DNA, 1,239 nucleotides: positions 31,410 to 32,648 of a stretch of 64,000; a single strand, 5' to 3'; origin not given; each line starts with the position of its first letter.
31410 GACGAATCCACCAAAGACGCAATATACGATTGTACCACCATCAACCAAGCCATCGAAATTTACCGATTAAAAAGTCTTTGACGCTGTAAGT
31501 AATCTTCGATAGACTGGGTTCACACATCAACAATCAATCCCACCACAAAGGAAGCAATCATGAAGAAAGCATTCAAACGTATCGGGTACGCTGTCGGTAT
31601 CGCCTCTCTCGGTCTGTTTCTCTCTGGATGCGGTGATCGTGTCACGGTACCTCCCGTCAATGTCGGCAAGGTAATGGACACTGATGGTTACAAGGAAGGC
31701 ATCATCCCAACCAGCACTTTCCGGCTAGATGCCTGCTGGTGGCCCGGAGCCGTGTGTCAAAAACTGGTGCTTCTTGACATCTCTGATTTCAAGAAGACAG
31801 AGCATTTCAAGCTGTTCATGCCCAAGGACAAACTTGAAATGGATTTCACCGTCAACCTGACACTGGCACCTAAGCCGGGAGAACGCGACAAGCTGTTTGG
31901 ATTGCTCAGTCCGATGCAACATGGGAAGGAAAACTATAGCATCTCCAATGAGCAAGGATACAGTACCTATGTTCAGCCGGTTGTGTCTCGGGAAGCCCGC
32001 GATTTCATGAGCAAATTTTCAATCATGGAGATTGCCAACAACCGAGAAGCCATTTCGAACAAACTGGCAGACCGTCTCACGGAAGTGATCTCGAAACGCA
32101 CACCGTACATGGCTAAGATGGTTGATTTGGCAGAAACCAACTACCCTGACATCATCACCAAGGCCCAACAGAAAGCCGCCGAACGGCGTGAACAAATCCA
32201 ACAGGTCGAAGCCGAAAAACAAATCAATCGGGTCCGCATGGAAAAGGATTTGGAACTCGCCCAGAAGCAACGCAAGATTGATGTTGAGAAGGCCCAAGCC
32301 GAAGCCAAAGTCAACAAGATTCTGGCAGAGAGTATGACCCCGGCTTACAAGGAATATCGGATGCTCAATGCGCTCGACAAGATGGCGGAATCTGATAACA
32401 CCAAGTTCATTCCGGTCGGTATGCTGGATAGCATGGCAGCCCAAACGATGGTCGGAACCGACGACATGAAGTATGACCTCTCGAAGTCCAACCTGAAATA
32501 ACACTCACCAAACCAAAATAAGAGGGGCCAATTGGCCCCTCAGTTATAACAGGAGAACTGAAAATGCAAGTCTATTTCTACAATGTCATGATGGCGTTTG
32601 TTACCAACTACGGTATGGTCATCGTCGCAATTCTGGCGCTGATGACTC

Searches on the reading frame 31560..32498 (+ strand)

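Call 12: search_protein_families(library=pfam, proteins=[window:31560-32498:+], max_evalue=0.001)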
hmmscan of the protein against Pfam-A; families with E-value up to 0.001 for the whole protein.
window:31560-32498:+ (313 aa): 1 family
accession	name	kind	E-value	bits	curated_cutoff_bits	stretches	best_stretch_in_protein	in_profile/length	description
PF01145.31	Band_7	-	3.6e-07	30.9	23.6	1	62-220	30-172/176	SPFH domain / Band 7 family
